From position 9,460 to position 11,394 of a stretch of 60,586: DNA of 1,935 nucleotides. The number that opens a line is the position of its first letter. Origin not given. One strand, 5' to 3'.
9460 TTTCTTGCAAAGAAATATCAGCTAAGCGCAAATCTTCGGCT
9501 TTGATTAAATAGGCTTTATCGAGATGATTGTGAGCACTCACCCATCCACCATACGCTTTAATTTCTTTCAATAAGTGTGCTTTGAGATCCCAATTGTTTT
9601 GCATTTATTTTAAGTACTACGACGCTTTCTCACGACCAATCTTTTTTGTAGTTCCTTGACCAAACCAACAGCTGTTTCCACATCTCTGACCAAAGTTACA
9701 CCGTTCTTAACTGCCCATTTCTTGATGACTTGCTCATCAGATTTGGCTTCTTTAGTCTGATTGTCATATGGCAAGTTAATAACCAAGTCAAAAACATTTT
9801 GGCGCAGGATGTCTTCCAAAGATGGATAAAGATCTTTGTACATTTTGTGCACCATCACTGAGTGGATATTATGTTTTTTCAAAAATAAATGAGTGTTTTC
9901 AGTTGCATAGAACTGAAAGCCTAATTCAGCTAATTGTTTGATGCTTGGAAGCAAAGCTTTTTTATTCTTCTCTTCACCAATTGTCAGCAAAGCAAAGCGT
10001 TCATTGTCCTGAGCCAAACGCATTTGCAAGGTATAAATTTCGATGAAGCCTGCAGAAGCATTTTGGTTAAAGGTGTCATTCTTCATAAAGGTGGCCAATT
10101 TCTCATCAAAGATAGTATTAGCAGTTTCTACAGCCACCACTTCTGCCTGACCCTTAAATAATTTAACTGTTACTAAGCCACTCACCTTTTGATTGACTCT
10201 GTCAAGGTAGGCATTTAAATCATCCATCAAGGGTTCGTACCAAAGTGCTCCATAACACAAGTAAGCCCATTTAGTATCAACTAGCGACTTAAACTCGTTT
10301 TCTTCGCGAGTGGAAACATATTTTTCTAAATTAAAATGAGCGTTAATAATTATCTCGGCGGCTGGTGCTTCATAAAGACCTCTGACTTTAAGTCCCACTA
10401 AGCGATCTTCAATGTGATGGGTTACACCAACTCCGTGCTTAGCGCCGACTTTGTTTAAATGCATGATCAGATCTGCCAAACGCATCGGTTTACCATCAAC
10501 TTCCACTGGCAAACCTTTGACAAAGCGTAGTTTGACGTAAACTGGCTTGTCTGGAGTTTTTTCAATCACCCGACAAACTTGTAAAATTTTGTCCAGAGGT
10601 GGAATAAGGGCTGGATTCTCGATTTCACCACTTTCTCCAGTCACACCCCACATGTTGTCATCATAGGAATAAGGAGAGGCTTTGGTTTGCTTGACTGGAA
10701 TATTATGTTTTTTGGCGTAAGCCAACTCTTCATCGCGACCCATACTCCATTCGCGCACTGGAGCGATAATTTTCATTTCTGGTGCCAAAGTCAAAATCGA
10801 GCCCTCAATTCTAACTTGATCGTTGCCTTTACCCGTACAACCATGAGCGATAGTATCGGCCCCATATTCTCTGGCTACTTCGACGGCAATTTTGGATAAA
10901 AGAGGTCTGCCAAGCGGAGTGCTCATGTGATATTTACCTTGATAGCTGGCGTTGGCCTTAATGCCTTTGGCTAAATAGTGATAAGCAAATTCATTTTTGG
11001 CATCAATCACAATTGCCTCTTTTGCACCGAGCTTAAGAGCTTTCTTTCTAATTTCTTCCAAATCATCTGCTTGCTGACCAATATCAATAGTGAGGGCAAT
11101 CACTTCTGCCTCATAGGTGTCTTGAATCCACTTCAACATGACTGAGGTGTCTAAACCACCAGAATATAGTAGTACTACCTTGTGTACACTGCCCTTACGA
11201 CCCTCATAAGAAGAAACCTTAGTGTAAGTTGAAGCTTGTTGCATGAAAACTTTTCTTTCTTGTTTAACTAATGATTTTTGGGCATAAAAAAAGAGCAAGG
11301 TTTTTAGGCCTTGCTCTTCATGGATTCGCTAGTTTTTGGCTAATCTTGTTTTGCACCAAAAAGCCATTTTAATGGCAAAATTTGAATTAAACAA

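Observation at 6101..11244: Pyrimidine operon led by an ArgG-MGS fusion and a cytosine-deaminase-family amidohydrolase, with no carAB/pyrB/pyrC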

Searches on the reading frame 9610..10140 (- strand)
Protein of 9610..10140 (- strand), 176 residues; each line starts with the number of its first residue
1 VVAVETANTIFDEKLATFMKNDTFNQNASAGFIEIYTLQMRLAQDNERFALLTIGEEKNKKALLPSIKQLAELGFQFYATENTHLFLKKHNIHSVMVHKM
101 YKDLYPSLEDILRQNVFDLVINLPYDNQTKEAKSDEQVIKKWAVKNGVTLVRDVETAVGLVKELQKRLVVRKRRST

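Call 33: find_related_loci(query=window:9610-10140:-, collection=genome_contigs, flank=8000)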
Query window:9610-10140:- (176 aa) in genome_contigs; peptide patterns used: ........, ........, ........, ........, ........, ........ (x = any residue, [..] = any of these).
186 stretches matched a pattern; 37 encode a relative of the query (tblastn E <= 1e-3); 37 distinct loci.
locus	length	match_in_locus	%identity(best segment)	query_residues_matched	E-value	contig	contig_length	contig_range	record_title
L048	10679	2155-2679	95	1-175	2e-111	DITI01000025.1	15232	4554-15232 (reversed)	MAG TPA_asm: Candidatus Pacebacteria bacterium UBA6188 UBA6188_contig_101761, whole genome shotgun sequence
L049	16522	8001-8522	75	1-174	1e-89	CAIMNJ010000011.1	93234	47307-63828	uncultured bacterium isolate LaPlata_bin-1529 genome assembly, contig: bin-1529:11/18, whole genome shotgun sequence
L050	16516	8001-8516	70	1-172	4e-80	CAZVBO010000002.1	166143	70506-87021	MAG TPA_asm: uncultured Pseudomonadales bacterium isolate SRP304446_co1_134 genome assembly, contig: NODE_25_length_1661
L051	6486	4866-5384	69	1-173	2e-77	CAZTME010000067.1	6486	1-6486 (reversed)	MAG TPA_asm: uncultured Pseudomonadales bacterium isolate SRP093185_co1_155 genome assembly, contig: NODE_9057_length_64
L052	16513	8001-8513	67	1-171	3e-77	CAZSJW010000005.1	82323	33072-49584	MAG TPA_asm: uncultured Pseudomonadales bacterium isolate SRP286056_co2_78 genome assembly, contig: NODE_287_length_8232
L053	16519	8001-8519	64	1-173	6e-76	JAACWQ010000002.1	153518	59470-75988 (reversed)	MAG: Candidatus Paceibacterota bacterium isolate CG_2015-01t_44_17 CG_2015-01t_curated_scaffold_15, whole genome shotgun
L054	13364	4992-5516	63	1-175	7e-73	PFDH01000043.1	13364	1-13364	MAG: Candidatus Pacebacteria bacterium CG10_big_fil_rev_8_21_14_0_10_44_11 CG10_8_21_14_0.10_scaffold_9563_c, whole geno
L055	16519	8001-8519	61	1-173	2e-71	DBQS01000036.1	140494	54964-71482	MAG TPA_asm: Patescibacteria group bacterium UBA1388 UBA1388_contig_9473, whole genome shotgun sequence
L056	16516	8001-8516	62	1-172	1e-70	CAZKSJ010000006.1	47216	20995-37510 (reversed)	MAG TPA_asm: uncultured Pseudomonadales bacterium isolate SRP239243_co2_85 genome assembly, contig: NODE_968_length_4721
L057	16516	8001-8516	63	2-174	1e-69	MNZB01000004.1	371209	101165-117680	MAG: Candidatus Pacebacteria bacterium CG2_30_36_39 cg2_3.0_scaffold_0_c, whole genome shotgun sequence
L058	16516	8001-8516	62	1-173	8e-70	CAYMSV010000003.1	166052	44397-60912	MAG TPA_asm: uncultured Pseudomonadales bacterium isolate SRP241326_co1_55 genome assembly, contig: NODE_142_length_1660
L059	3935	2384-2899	62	1-173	2e-69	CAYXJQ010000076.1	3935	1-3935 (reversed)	MAG TPA_asm: uncultured Pseudomonadales bacterium isolate SRP067234_co1_163 genome assembly, contig: k99_875404, whole g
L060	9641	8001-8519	60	1-174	5e-69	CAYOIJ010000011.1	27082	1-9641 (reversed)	MAG TPA_asm: uncultured Pseudomonadales bacterium isolate binchicken_co45_383 genome assembly, contig: NODE_2732_length_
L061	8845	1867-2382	62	1-173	6e-69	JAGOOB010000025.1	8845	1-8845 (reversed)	Candidatus Woesebacteria bacterium isolate Go_SlDig_bin_357 Go_SlDig_24724_length_8845_cov_7.523400, whole genome shotgu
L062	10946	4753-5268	61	1-173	1e-66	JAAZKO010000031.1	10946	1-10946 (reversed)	MAG: Candidatus Paceibacterota bacterium isolate AS22ysBPME_311 93599_AS22, whole genome shotgun sequence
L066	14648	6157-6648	51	1-164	3e-48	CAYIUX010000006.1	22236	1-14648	MAG TPA_asm: uncultured Gammaproteobacteria bacterium isolate ERP119705_co5_62 genome assembly, contig: NODE_2803_length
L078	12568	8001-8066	82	24-45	3e-6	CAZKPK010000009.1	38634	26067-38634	MAG TPA_asm: uncultured Candidatus Saccharibacteria bacterium isolate SRP269290_co1_320 genome assembly, contig: NODE_10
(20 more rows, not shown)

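Call 47: search_protein_families(library=ncbifam, proteins=[L078:8167-9129:+], max_evalue=0.00001)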
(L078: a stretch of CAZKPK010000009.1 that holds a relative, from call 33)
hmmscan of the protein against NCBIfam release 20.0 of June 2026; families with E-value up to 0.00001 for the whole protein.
L078:8167-9129:+ (321 aa): 7 families
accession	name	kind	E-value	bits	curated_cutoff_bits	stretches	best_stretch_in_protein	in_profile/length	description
NF005365.0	PRK06886.1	equivalog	8.5e-113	376.7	340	1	7-321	9-322/327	hypothetical protein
NF005759.0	PRK07583.1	equivalog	2.7e-30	105.4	403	1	20-308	76-360/438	cytosine deaminase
NF004636.0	PRK05985.1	subfamily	3.3e-29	101.9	408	1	19-313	52-337/398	amidohydrolase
NF005312.0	PRK06846.1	subfamily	8.8e-29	100.6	447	1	21-312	70-349/412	amidohydrolase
NF006685.0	PRK09230.1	subfamily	1.7e-27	95.9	483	1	20-319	56-359/426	cytosine deaminase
NF005748.0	PRK07572.1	subfamily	3.6e-25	88.9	438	1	18-291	50-324/426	cytosine deaminase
NF005552.0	PRK07213.1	equivalog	5.6e-08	32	294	1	21-321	52-330/382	chlorohydrolase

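Call 83: search_protein_families(library=ncbifam, proteins=[L066:6681-8012:+, L066:8009-9028:+, L066:9041-9676:+, L066:9689-10525:+, L066:10530-11576:+], max_evalue=0.000001)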
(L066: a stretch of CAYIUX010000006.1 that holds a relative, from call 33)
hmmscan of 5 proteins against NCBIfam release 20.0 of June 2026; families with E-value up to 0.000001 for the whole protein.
L066:6681-8012:+ (443 aa): 43 families (the best 25 are shown)
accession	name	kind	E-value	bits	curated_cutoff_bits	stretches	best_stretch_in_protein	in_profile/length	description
NF006055.0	PRK08203.1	equivalog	1.1e-123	413.2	532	2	153-424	184-454/455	8-oxoguanine deaminase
NF009059.0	PRK12393.1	equivalog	8.8e-87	291.7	543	2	154-419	188-454/460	amidohydrolase family protein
NF005557.0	PRK07228.1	equivalog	2.8e-69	233.9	522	2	153-426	167-443/445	5'-deoxyadenosine deaminase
NF004701.0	PRK06038.1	equivalog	2.4e-66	224.2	609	1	1-424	3-430/432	N-ethylammeline chlorohydrolase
NF006549.0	PRK09045.1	equivalog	3.5e-63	213.8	540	1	7-420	12-439/444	TRZ/ATZ family hydrolase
NF004995.0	PRK06380.1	subfamily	2.5e-59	201.4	567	2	181-410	181-413/418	metal-dependent hydrolase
NF006252.0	PRK08393.1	equivalog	8.3e-59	199.7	617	1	3-416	2-419/424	N-ethylammeline chlorohydrolase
NF005540.0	PRK07203.1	equivalog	3.7e-49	167.6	444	1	4-423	2-441/444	putative aminohydrolase SsnA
NF012037.0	PRK15493.1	equivalog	3.9e-48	164.3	779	1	11-418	9-431/435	bifunctional S-methyl-5'-thioadenosine deaminase/S-adenosylhomocysteine deaminase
NF006681.0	PRK09229.1-2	equivalog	6.9e-48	163.5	362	2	170-404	199-433/451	formimidoylglutamate deiminase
NF005211.0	PRK06687.1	equivalog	1.9e-46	158.7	703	1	38-406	39-419/419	TRZ/ATZ family protein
NF006056.0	PRK08204.1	subfamily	1.3e-44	152.7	391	1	2-427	3-447/449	hypothetical protein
TIGR03314.1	Se_ssnA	subfamily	3.6e-43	148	455.5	1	4-420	1-437/441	putative selenium metabolism protein SsnA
NF004801.0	PRK06151.1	subfamily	5.3e-41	141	416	1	188-436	224-479/491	chlorohydrolase family protein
TIGR02022.1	hutF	equivalog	5e-38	131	413.05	2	186-402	216-437/455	formimidoylglutamate deiminase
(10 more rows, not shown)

L066:8009-9028:+ (339 aa): 40 families (the best 25 are shown)
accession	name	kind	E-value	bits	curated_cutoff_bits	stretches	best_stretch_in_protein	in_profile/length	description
TIGR04317.1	W_rSAM_matur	equivalog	5.5e-26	91.5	380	1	9-174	6-173/349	tungsten cofactor oxidoreductase radical SAM maturase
TIGR02668.1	moaA_archaeal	equivalog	2.3e-23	82.7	325.25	1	5-291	8-292/303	GTP 3',8-cyclase MoaA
NF001199.0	PRK00164.2-1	equivalog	3.8e-21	75.5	231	1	5-291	10-295/308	GTP 3',8-cyclase MoaA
TIGR02666.1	moaA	equivalog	6.8e-21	74.6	284.05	1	6-269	9-283/336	GTP 3',8-cyclase MoaA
TIGR04055.1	rSAM_NirJ2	equivalog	5.3e-19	68.9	500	1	13-171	6-160/326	putative heme d1 biosynthesis radical SAM protein NirJ2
TIGR04545.1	rSAM_ahbD_hemeb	equivalog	2e-17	63.7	500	1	12-171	5-161/339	heme b synthase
TIGR03962.1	mycofact_rSAM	equivalog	2.1e-17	63.3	265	1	12-168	17-169/339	mycofactocin radical SAM maturase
TIGR04546.1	rSAM_ahbC_deAc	equivalog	4.7e-17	61.8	650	1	12-173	44-201/390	12,18-didecarboxysiroheme deacetylase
TIGR04347.1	pseudo_SAM_Halo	equivalog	1.9e-16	60.3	525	1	12-216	43-240/390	TIGR04347 family pseudo-SAM/SPASM protein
TIGR04250.1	SCM_rSAM_ScmE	equivalog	5.6e-16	58.4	400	1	10-173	6-166/358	SynChlorMet cassette radical SAM/SPASM protein ScmE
TIGR04054.1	rSAM_NirJ1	equivalog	1.7e-15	56.5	650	1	12-166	41-191/387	putative heme d1 biosynthesis radical SAM protein NirJ1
TIGR04311.1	rSAM_Geo_metal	subfamily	3.5e-15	56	400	1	11-182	7-184/423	radical SAM/SPASM family putative metalloenzyme maturase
NF050035.1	rSAM_WgK_link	exception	3e-14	52.8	650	1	10-169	12-168/367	radical SAM/SPASM peptide maturase WgkB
TIGR04051.1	rSAM_NirJ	equivalog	7.2e-14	51.5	515.45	1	13-166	8-157/354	heme d1 biosynthesis radical SAM protein NirJ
TIGR03961.1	rSAM_PTO1314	hypoth_equivalog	1e-13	51.3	306.05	1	15-263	31-262/332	PTO1314 family radical SAM protein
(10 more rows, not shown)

L066:9041-9676:+ (211 aa): 11 families
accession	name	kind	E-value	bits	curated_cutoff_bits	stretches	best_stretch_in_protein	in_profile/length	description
TIGR00336.1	pyrE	equivalog_domain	1.1e-23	83.9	106.8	1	10-176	4-173/173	orotate phosphoribosyltransferase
NF004034.0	PRK05500.1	equivalog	7e-20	71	656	1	9-196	294-476/478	bifunctional orotidine-5'-phosphate decarboxylase/orotate phosphoribosyltransferase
NF001729.0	PRK00455.1-3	equivalog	2.3e-17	63.1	245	1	62-196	79-211/231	orotate phosphoribosyltransferase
NF010382.0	PRK13809.1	equivalog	2e-15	56.8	208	1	17-191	25-196/210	orotate phosphoribosyltransferase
NF002620.0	PRK02277.1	subfamily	2.6e-11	43.6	115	1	36-151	61-183/201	orotate phosphoribosyltransferase-like protein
NF040646.1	HPT_Archaea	equivalog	2.2e-10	40.4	200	1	41-171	36-172/184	hypoxanthine/guanine phosphoribosyltransferase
TIGR01367.1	pyrE_Therm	equivalog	6.9e-10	38.8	150.25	1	27-167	24-164/187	orotate phosphoribosyltransferase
NF006671.0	PRK09219.1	equivalog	9.9e-10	38.2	177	0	106-177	114-182/192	xanthine phosphoribosyltransferase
TIGR01744.1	XPRTase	equivalog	1.5e-09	37.8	164.45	0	44-102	35-92/191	xanthine phosphoribosyltransferase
NF002635.0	PRK02304.1-4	subfamily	3.4e-09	36.5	146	1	41-153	36-159/188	adenine phosphoribosyltransferase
NF009211.0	PRK12560.1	equivalog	1.9e-07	31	188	0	38-167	32-172/187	adenine phosphoribosyltransferase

L066:9689-10525:+ (278 aa): 2 families
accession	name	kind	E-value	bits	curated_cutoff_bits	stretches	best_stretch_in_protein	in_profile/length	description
NF001097.0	PRK00129.1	equivalog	1.1e-37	129.8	114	1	36-248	10-208/209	uracil phosphoribosyltransferase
TIGR01091.1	upp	equivalog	7.5e-37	127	208.35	1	36-248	8-206/207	uracil phosphoribosyltransferase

L066:10530-11576:+ (348 aa): 2 families
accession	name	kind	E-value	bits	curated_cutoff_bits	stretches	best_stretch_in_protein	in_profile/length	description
NF003792.0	PRK05380.1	equivalog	9.1e-110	367.8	308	1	14-295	3-285/534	CTP synthase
TIGR00337.1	PyrG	equivalog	1.7e-106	357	462.75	1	14-295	3-286/526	glutamine hydrolyzing CTP synthase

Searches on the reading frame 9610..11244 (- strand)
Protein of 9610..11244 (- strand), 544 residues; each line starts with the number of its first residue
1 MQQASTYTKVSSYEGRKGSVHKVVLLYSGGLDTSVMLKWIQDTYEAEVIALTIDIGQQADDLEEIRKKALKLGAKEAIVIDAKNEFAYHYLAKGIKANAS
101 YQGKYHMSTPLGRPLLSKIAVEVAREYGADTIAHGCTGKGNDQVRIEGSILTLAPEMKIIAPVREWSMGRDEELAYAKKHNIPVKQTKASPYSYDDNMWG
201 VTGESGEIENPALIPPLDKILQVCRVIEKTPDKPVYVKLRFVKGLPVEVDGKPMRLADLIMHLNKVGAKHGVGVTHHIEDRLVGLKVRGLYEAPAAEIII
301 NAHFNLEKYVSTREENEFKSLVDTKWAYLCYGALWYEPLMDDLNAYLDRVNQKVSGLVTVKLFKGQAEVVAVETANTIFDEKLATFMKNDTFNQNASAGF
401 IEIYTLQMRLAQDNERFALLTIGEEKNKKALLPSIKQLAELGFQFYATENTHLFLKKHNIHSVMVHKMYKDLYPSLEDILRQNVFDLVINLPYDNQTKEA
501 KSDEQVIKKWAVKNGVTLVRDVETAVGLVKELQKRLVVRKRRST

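Call 3: search_protein_families(library=pfam, proteins=[window:9610-11244:-], max_evalue=0.01)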
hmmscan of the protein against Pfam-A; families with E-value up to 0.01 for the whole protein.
window:9610-11244:- (544 aa): 5 families
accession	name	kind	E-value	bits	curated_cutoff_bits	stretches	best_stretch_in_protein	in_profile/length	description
PF00764.25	Arginosuc_synth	-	1.5e-66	223.9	27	1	22-183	1-162/162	Arginosuccinate synthase N-terminal HUP domain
PF20979.2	Arginosuc_syn_C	-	6.3e-65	219.3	27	1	192-410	1-218/219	Arginosuccinate synthase C-terminal domain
PF02142.27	MGS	-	5.1e-13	49.4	24.1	1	431-519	2-93/94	MGS-like domain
PF06508.19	QueC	-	3.5e-06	27.1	22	1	22-137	1-121/210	Queuosine biosynthesis protein QueC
PF24167.1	DUF7411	-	0.0056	16.7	28.7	0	22-75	2-52/194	Family of unknown function (DUF7411)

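Call 4: search_protein_families(library=ncbifam, proteins=[window:9610-11244:-], max_evalue=0.01)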
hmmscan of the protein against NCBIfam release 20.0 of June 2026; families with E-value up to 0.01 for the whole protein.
window:9610-11244:- (544 aa): 11 families
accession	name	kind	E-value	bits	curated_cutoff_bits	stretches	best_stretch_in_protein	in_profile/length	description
NF001770.0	PRK00509.1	equivalog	2.6e-151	504.2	334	1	19-415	3-398/401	argininosuccinate synthase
TIGR00032.1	argG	equivalog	4.6e-135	450.9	268.2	1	22-412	1-390/394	argininosuccinate synthase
NF010392.0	PRK13820.1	equivalog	1.4e-126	422.7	512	1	21-414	3-391/395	argininosuccinate synthase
NF003385.0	PRK04527.1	equivalog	2.6e-71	240.4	603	1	20-406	3-387/401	argininosuccinate synthase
NF038212.1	argG_rel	exception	7.2e-55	186.3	425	1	20-378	14-367/381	argininosuccinate synthase-related protein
NF003779.0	PRK05370.1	equivalog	4.5e-45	154.3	657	1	21-407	12-412/448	argininosuccinate synthase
NF003671.0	PRK05294.1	equivalog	1.8e-12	45.7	599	1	418-536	937-1050/1058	carbamoyl-phosphate synthase large subunit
TIGR01369.1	CPSaseII_lrg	equivalog_domain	6.4e-12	43.9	1027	1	396-529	921-1049/1052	carbamoyl-phosphate synthase (glutamine-hydrolyzing) large subunit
TIGR00364.1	TIGR00364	equivalog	5.4e-06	26.1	150.3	1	24-89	2-68/201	7-cyano-7-deazaguanine synthase QueC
TIGR00268.2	TIGR00268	equivalog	0.00074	18.9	150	1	20-190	13-170/259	ATP-dependent sacrificial sulfur transferase LarE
NF008317.0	PRK11106.1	equivalog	0.0039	16.6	378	1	21-87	2-70/231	7-cyano-7-deazaguanine synthase QueC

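Call 14: search_solved_structures(query=window:9610-11244:-, max_evalue=0.001, show_alignments=2)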
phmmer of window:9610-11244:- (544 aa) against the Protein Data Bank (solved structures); distinct sequences matched with E-value up to 0.001: 13.
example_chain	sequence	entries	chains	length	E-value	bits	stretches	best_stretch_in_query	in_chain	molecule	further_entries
1j1z_A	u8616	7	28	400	2.1e-99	336.9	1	22-411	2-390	Argininosuccinate Synthetase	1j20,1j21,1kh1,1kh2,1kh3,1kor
4u7j_A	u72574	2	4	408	6.6e-97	328.7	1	21-410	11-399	Argininosuccinate synthase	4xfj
6xnq_A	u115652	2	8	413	1e-96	328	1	17-410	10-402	Argininosuccinate synthase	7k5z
4nzp_A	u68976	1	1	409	1.4e-91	311.1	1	16-416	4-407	Argininosuccinate synthase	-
2nz2_A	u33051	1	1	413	6.5e-80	272.6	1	21-409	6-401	Argininosuccinate synthase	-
1vl2_A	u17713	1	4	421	2.5e-79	270.7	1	21-412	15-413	Argininosuccinate synthase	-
5us8_A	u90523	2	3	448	1.5e-35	126.3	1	21-384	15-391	Argininosuccinate synthase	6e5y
1k92_A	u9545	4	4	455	5.6e-31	111.2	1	22-401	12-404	ARGININOSUCCINATE SYNTHASE | argininosuccinate synthetase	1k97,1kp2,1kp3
9lei_A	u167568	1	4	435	4.1e-25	91.8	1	22-360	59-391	Nitrile synthetase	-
9leh_A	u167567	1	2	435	7.4e-25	91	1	22-360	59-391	nitrile synthetase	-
2yvq_A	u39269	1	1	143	4.6e-06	29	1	428-523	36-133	Carbamoyl-phosphate synthase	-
5dot_A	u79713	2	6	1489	7.9e-05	24.9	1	430-534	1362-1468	Carbamoyl-phosphate synthase [ammonia], mitochondrial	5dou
6uel_A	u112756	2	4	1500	8e-05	24.9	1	430-534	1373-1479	Carbamoyl-phosphate synthase [ammonia], mitochondrial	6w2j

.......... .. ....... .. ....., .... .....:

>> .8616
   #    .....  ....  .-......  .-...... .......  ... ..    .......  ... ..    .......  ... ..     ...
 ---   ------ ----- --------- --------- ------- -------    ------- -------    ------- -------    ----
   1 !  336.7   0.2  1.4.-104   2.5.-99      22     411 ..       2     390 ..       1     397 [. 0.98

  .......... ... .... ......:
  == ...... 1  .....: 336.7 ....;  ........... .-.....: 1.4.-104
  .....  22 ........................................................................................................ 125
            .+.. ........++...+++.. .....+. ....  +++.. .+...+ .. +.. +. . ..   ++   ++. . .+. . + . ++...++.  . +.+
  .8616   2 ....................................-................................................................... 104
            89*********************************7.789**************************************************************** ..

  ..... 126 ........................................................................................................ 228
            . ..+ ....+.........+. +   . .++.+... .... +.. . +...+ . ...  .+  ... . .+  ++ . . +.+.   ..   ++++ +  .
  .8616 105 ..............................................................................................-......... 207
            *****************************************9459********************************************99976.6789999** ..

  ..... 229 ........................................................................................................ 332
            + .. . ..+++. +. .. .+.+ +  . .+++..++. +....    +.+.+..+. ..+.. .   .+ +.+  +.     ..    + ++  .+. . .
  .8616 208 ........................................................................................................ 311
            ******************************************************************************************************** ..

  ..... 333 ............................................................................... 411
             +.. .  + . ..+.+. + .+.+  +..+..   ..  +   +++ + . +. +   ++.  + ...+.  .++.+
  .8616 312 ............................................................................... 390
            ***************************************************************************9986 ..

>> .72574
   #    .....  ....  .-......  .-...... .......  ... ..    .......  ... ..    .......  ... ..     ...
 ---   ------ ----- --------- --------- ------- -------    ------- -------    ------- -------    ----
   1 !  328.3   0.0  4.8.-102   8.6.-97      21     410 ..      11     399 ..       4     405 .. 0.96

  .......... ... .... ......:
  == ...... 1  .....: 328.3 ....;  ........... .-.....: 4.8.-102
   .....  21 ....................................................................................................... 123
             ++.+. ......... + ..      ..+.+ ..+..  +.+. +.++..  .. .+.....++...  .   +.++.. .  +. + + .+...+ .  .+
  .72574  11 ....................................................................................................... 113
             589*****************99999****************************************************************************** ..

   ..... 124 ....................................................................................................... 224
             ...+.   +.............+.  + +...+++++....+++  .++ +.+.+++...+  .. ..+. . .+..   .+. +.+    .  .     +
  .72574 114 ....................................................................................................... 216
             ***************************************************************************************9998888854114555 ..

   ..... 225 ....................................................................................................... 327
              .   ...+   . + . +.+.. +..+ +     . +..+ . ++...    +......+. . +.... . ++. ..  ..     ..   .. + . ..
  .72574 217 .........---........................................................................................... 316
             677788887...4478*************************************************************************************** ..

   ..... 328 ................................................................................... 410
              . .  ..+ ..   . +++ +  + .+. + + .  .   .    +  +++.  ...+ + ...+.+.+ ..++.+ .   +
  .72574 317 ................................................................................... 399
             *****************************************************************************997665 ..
